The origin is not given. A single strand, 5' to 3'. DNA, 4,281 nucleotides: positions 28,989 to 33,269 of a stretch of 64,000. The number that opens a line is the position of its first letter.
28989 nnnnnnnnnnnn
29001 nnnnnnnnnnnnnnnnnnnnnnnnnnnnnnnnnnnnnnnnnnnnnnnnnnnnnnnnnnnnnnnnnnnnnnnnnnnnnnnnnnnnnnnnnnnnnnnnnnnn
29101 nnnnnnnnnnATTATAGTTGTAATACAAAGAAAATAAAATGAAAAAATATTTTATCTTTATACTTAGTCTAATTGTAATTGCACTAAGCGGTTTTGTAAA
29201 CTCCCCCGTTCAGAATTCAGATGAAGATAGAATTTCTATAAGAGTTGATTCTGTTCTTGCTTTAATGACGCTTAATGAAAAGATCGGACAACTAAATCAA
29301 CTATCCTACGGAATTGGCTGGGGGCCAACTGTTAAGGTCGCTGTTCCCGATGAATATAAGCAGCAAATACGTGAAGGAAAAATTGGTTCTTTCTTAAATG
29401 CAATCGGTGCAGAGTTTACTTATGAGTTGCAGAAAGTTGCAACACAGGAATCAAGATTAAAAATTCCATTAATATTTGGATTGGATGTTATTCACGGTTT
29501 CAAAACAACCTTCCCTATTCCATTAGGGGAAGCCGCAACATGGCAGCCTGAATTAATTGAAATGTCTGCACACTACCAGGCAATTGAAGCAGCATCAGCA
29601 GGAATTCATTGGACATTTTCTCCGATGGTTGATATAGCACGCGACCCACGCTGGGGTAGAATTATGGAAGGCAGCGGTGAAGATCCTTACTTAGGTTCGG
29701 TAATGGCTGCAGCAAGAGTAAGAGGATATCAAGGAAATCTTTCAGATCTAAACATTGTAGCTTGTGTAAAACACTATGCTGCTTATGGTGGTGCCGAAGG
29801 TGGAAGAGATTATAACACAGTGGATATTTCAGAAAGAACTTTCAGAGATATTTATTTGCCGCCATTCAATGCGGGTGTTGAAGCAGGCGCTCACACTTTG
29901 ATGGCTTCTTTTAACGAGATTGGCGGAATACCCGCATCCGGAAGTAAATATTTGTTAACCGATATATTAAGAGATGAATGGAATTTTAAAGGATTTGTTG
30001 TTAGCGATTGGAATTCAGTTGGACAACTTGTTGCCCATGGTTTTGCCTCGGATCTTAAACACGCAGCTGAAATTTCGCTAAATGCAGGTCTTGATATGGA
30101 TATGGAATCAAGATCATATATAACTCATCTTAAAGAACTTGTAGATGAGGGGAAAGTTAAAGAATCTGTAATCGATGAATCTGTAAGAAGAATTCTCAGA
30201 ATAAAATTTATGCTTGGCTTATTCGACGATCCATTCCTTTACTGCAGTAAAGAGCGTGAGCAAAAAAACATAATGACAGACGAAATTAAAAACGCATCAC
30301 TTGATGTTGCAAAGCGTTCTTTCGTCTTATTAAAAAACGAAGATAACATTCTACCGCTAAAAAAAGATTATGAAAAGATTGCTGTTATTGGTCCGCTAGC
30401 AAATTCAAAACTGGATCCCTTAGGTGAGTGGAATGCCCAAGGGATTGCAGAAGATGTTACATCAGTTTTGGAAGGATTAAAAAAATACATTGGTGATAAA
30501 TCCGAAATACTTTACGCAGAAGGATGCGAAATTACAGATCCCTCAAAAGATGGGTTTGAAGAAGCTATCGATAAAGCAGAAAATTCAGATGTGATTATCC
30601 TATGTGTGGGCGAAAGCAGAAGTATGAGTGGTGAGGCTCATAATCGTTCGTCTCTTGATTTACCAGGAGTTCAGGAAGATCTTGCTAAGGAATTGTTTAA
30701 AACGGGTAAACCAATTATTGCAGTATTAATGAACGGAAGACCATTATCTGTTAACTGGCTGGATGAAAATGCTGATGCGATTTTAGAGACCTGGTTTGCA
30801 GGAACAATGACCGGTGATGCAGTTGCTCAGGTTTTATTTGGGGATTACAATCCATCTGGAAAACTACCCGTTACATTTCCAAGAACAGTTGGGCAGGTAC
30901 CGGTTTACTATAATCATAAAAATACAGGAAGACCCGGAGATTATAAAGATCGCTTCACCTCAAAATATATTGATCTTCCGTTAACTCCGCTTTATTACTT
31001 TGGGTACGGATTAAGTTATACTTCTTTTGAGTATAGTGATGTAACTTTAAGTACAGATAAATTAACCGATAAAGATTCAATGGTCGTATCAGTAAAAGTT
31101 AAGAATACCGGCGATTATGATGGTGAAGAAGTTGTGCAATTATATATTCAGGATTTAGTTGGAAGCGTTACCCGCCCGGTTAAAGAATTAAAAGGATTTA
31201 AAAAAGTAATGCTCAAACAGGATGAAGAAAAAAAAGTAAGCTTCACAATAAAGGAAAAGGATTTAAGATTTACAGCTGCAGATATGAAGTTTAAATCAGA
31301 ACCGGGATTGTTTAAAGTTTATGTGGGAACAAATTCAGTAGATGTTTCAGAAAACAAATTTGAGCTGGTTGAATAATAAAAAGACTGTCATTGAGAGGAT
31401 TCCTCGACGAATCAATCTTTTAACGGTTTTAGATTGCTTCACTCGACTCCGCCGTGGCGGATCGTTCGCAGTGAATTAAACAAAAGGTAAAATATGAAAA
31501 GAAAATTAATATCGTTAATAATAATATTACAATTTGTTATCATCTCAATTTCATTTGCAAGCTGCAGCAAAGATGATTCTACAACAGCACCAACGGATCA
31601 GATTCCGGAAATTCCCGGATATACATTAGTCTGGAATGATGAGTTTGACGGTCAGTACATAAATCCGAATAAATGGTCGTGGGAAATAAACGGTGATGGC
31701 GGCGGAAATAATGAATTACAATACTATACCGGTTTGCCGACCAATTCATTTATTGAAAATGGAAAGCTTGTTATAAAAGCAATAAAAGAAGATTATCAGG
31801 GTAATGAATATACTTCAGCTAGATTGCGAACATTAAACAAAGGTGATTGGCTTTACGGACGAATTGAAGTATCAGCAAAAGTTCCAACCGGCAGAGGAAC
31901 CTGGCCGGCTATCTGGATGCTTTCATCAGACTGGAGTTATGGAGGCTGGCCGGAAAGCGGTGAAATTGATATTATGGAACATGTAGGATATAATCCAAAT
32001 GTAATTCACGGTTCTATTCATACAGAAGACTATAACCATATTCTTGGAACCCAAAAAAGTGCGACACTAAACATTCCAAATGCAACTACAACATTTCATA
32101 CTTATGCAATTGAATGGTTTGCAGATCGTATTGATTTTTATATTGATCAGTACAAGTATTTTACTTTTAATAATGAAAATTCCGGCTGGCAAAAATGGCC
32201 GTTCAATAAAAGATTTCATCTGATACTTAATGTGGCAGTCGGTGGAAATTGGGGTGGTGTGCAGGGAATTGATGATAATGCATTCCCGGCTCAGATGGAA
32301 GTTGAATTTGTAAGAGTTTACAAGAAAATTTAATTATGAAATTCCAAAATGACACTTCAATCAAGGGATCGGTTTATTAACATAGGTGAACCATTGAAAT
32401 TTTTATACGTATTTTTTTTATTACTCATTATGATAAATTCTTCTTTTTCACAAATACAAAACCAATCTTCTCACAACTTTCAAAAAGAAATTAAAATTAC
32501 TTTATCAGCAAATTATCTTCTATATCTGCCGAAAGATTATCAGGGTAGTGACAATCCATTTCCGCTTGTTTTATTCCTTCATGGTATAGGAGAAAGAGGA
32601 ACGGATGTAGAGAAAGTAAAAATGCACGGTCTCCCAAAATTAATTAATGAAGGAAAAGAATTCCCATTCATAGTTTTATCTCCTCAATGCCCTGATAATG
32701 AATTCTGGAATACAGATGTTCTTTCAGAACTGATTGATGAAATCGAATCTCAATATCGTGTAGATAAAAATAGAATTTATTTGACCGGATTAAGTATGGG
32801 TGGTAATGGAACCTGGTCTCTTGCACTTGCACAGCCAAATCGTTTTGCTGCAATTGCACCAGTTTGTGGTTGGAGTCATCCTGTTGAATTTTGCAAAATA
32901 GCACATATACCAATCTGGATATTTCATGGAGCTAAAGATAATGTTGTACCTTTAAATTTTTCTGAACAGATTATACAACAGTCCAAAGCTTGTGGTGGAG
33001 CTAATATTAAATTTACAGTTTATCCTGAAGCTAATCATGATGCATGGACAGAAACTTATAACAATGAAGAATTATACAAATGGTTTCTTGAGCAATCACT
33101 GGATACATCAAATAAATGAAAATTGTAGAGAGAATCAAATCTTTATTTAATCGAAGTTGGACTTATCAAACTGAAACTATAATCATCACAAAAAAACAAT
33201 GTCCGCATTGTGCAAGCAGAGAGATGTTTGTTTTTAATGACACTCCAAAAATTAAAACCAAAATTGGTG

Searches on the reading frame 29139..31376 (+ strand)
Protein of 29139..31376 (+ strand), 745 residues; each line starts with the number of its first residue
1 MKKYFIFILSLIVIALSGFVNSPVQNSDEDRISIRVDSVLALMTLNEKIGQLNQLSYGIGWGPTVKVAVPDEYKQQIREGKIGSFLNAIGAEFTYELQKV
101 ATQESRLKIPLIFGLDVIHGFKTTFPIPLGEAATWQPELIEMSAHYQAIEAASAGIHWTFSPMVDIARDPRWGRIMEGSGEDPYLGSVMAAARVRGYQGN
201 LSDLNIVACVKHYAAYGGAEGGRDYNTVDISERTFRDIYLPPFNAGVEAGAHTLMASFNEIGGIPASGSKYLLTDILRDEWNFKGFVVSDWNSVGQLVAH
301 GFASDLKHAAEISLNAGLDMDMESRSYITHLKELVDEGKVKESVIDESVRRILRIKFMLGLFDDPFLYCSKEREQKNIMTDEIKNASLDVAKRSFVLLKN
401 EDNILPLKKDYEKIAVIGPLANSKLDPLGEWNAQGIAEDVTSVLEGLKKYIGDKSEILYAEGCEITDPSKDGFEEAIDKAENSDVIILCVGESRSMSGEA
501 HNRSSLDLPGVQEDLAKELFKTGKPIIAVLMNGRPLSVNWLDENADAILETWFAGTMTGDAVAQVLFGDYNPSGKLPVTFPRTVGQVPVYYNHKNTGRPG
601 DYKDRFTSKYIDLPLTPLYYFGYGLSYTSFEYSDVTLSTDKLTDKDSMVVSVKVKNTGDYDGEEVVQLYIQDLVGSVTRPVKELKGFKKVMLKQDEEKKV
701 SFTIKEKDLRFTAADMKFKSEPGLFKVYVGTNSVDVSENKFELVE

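Call 9: search_protein_families(library=pfam, proteins=[window:29139-31376:+], max_evalue=0.001)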
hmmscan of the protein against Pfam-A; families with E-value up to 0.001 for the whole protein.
window:29139-31376:+ (745 aa): 3 families
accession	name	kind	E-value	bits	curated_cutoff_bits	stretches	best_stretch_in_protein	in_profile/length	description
PF00933.27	Glyco_hydro_3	-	1.8e-71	241.6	27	1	44-355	1-316/316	Glycosyl hydrolase family 3 N terminal domain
PF01915.27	Glyco_hydro_3_C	-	2.9e-59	200.9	31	1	396-627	2-200/200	Glycosyl hydrolase family 3 C-terminal domain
PF14310.12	Fn3-like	-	2.6e-23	82.3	25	1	664-733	1-71/71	Fibronectin type III-like domain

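Call 52: search_protein_families(library=ncbifam, proteins=[window:29139-31376:+], max_evalue=1e-10)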
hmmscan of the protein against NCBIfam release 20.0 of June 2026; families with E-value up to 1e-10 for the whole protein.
window:29139-31376:+ (745 aa): 7 families
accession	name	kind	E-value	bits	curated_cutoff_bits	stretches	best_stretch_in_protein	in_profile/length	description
NF011678.0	PRK15098.1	equivalog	1.7e-246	820.4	666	1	21-743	26-764/765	beta-glucosidase BglX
NF041579.1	betaxyl_Flavo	equivalog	6.4e-173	576.7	1350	1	93-736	49-706/716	beta-xylosidase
NF052331.1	Bet13-16Glucosase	equivalog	6e-166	553.7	1330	2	30-469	10-457/750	exo-beta-d-1,3/1,6-glucosidase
NF052329.1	XyloArabinsidase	equivalog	2.9e-150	501.8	1050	1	34-738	4-724/750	beta-xylosidase/alpha-l-arabinosidase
NF041776.1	xylosidase_Xyl3A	equivalog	2.2e-133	446.1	1250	2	122-467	64-426/846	xylan 1,4-beta-xylosidase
NF041610.1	alph_arabinopyran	equivalog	2.8e-99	333.3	1300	1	123-739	59-648/738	exo-alpha-(1->6)-L-arabinopyranosidase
NF052330.1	BetGlucosiCelf0468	equivalog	8.2e-84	282.3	1300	2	470-736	544-814/817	beta-d-glucosidase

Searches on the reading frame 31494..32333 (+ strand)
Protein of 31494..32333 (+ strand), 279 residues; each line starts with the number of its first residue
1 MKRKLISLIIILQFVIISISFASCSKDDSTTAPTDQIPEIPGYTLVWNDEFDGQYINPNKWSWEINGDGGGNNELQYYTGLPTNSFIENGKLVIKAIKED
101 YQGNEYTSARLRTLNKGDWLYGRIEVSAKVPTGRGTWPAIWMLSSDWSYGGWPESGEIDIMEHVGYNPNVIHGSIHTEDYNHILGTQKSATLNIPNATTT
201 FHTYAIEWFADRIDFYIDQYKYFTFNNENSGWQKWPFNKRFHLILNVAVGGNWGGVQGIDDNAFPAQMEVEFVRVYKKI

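Call 38: search_protein_families(library=pfam, proteins=[window:31494-32333:+], max_evalue=0.0001)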
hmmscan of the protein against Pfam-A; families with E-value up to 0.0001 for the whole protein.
window:31494-32333:+ (279 aa): 2 families
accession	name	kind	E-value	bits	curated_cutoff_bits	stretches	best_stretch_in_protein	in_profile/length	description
PF00722.28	Glyco_hydro_16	-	3.8e-25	88.8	22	1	91-258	21-167/175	Glycosyl hydrolases family 16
PF03935.22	SKN1_KRE6_Sbg1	-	6.3e-09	35.2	30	1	36-143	110-222/501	Beta-glucan synthesis-associated protein SKN1/KRE6/Sbg1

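Call 52: search_protein_families(library=ncbifam, proteins=[window:31494-32333:+], max_evalue=1e-10)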
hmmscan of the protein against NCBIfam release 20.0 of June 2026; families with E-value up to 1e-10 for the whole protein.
window:31494-32333:+ (279 aa): 1 family
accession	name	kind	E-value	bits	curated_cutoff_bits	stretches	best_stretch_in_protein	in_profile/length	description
NF052454.1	BtaGlycanEglC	equivalog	1.9e-23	83.1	700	1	58-277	241-457/459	endo-1,3-1,4-beta-glycanase EglC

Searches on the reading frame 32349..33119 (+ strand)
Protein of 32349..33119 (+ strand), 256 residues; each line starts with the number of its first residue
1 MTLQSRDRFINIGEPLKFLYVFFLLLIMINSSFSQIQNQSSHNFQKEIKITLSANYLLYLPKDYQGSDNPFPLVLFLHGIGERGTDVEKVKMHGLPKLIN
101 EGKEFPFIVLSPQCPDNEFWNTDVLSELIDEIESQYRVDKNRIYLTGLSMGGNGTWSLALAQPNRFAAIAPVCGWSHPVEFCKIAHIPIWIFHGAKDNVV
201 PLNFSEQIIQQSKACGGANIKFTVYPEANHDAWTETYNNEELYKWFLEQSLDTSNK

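Call 38: search_protein_families(library=pfam, proteins=[window:32349-33119:+], max_evalue=0.0001)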
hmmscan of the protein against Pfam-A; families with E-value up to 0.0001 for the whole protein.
window:32349-33119:+ (256 aa): 8 families
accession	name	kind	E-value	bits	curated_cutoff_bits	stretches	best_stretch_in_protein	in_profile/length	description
PF02230.22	Abhydrolase_2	-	7.4e-13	49.3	23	1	123-235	88-204/217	Phospholipase/Carboxylesterase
PF00326.27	Peptidase_S9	-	1.6e-10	41.3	22.6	0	128-185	51-108/213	Prolyl oligopeptidase family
PF00756.26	Esterase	-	1.8e-10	41.5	22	1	56-178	10-152/251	Putative esterase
PF01738.24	DLH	-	1.3e-09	38.4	21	1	125-230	81-186/217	Dienelactone hydrolase family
PF12146.15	Hydrolase_4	-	3.9e-09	36.6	27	0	186-236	191-238/239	Serine aminopeptidase, S33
PF20434.5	BD-FAE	-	1.5e-07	31.6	26.8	0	176-208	179-211/215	BD-FAE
PF12740.14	PETase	-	4.2e-07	30.1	28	1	135-204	119-186/263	PET hydrolase-like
PF00561.26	Abhydrolase_1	-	4.5e-05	23.7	25.8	0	114-179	38-109/245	alpha/beta hydrolase fold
